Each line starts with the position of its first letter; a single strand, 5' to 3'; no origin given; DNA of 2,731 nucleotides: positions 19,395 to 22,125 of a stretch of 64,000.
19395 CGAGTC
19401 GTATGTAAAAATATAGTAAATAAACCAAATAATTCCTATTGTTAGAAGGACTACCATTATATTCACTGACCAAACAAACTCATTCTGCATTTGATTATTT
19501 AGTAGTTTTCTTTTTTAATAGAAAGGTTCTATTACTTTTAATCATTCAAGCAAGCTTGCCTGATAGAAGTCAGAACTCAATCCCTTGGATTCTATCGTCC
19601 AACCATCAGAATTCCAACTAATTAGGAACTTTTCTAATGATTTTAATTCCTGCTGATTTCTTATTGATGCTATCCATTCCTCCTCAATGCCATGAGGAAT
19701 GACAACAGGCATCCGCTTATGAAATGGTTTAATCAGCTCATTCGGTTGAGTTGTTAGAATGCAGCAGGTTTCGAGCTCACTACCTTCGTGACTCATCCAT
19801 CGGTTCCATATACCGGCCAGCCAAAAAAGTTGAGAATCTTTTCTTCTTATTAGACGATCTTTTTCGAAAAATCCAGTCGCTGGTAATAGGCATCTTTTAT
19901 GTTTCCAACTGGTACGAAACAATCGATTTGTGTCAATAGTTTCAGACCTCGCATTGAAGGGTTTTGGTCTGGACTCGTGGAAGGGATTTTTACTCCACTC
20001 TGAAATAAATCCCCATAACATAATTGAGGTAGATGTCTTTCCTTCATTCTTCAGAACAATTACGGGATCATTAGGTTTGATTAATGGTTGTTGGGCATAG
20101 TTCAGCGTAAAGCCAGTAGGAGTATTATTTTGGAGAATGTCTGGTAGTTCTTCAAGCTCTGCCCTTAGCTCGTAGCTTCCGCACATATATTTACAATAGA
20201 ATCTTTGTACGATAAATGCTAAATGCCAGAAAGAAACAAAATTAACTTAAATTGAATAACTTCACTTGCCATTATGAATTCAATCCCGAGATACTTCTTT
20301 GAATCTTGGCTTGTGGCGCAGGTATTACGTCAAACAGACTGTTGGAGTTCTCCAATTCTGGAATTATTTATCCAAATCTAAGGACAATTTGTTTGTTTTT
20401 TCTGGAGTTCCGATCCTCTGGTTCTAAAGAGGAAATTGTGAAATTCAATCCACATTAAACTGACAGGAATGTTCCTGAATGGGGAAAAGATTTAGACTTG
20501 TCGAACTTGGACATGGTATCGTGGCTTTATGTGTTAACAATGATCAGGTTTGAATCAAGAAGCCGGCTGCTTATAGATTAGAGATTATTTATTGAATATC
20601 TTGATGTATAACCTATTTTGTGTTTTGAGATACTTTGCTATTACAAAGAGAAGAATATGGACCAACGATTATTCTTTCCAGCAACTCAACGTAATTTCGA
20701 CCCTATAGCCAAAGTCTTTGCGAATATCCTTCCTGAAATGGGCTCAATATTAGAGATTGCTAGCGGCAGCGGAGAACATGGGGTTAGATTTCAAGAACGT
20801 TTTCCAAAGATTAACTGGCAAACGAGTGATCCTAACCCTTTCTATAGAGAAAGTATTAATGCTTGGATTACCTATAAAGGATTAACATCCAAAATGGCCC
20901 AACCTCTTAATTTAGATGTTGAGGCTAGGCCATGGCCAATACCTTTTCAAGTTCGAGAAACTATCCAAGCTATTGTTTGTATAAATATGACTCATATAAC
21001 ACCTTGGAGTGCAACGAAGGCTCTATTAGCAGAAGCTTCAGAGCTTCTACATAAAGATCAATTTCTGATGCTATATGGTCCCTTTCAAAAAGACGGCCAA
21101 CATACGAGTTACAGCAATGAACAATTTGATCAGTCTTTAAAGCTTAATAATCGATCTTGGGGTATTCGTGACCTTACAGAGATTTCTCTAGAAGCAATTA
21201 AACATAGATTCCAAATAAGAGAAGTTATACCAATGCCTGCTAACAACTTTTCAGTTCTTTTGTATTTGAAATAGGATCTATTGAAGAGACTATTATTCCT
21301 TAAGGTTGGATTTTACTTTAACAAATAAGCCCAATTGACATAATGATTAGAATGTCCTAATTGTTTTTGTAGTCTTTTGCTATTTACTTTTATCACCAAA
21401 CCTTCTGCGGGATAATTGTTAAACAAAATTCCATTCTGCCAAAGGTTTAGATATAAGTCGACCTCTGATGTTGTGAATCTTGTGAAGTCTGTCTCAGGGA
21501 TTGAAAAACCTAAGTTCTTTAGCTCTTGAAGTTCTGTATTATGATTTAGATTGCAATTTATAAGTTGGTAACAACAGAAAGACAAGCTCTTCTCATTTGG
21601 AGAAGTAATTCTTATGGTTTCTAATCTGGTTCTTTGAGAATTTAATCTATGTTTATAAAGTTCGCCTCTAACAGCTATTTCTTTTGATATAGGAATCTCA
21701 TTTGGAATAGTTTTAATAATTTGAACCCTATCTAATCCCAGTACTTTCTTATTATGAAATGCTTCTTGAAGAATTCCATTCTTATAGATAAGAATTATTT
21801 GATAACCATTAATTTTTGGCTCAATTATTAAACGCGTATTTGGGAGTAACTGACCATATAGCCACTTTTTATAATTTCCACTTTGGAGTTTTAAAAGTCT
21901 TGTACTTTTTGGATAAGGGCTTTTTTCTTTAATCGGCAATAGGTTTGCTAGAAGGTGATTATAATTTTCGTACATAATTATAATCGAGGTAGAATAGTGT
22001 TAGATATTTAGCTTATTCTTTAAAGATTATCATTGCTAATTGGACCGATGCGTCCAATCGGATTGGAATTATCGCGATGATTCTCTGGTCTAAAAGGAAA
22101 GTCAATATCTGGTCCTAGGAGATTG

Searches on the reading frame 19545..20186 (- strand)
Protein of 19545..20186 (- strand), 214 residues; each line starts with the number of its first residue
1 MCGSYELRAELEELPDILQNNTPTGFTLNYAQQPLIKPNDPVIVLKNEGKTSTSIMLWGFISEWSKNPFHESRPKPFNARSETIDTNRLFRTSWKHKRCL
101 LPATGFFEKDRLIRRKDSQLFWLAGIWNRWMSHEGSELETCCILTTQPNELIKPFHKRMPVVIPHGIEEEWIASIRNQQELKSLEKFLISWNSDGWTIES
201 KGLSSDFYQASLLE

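Call 64: search_protein_families(library=pfam, proteins=[window:19545-20186:-], max_evalue=0.01)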
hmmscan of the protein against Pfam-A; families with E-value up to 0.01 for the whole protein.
window:19545-20186:- (214 aa): 1 family
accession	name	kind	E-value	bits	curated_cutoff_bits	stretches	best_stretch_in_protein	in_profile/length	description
PF02586.19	SRAP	-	4.7e-42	144.4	27.1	1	1-184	1-193/214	SOS response associated peptidase (SRAP)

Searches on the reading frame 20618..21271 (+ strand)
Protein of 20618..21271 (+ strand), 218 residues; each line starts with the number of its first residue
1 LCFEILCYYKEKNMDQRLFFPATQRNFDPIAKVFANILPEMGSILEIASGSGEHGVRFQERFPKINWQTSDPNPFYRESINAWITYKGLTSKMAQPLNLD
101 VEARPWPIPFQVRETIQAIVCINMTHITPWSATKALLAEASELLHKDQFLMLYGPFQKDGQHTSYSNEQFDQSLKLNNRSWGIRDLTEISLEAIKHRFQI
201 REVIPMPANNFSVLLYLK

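Call 64: search_protein_families(library=pfam, proteins=[window:20618-21271:+], max_evalue=0.01)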
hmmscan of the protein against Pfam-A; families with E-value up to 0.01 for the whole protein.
window:20618-21271:+ (218 aa): 2 families
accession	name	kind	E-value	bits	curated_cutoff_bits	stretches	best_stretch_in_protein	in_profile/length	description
PF06080.18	DUF938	-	6.4e-62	209.4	27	1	19-213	3-198/202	Protein of unknown function (DUF938)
PF13649.12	Methyltransf_25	-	0.00013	23.1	27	1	44-146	1-95/97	Methyltransferase domain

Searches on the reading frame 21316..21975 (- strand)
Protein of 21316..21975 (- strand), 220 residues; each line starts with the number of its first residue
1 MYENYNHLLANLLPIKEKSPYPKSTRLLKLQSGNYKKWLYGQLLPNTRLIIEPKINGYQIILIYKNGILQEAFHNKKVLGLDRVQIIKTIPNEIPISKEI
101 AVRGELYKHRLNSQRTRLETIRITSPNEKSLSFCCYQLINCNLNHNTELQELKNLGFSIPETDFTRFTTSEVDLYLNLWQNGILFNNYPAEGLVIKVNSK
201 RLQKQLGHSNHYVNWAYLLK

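Call 64: search_protein_families(library=pfam, proteins=[window:21316-21975:-], max_evalue=0.01)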
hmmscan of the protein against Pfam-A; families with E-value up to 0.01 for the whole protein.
window:21316-21975:- (220 aa): 1 family
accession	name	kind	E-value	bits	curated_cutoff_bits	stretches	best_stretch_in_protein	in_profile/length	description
PF01653.23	DNA_ligase_aden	-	1.7e-15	57.7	27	2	128-218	151-247/253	NAD-dependent DNA ligase adenylation domain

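Call 74: find_homologous_proteins(query=window:21316-21975:-, max_evalue=1e-10)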
Query window:21316-21975:- (220 aa): 21 proteins with E <= 1e-10 among 346 candidates.
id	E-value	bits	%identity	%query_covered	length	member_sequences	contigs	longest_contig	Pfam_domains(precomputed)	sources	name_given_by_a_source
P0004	1.7e-142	491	100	100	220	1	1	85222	PF01653.24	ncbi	-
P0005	1.2e-48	184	49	84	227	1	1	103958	PF01653.24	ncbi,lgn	-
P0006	1.3e-46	177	46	99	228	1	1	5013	PF01653.24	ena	-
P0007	3.4e-45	173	43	99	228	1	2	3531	PF01653.24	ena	-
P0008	1.7e-43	167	43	98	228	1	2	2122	PF01653.24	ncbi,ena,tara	tara:strand:+ start:125 stop:811 length:687 start_codon:yes stop_codon:yes gene_type:complete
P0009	4.5e-43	166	42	98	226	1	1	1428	PF01653.24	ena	-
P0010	2.9e-42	163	43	98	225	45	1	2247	PF01653.24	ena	-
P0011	7.1e-41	158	41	88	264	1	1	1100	PF01653.24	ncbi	-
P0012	1.8e-40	157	40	97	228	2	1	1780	PF01653.24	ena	-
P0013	2.1e-40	157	40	98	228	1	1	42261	PF01653.24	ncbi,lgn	-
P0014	1.5e-39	154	42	97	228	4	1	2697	PF01653.24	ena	-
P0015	1.9e-39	154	41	97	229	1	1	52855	PF01653.24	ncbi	-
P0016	8.0e-39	152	40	98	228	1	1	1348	PF01653.24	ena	-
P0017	4.9e-38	149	39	98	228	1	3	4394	PF01653.24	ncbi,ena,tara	tara:strand:+ start:196 stop:882 length:687 start_codon:yes stop_codon:yes gene_type:complete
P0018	5.9e-38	149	39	98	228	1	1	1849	PF01653.24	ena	-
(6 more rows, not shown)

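Call 75: find_encoding_contigs(protein=P0013, flank=10000, max_places=3)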
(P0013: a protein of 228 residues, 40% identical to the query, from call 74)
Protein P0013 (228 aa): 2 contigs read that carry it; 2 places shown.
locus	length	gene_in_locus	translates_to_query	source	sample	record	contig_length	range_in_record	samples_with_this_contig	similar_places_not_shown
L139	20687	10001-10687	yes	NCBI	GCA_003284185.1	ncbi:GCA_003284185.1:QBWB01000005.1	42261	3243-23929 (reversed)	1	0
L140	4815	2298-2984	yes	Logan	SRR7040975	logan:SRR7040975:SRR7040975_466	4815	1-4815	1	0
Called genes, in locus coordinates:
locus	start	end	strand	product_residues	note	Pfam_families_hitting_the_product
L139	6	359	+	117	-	PF24012:DUF7326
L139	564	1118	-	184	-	PF10544:T5orf172, PF13455:MUG113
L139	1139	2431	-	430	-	PF09903:DUF2130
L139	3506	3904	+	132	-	PF04134:DCC1-like (weak)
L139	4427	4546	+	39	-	-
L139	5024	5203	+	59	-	-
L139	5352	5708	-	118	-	PF14250:AbrB-like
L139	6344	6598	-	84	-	-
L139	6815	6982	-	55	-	-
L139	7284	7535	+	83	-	-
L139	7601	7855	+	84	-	-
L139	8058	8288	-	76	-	-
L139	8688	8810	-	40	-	-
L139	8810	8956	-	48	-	-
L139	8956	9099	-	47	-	-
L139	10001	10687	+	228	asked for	PF01653:DNA_ligase_aden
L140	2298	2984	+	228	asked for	PF01653:DNA_ligase_aden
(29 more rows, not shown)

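Call 76: find_encoding_contigs(protein=P0004, flank=3000, max_places=3)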
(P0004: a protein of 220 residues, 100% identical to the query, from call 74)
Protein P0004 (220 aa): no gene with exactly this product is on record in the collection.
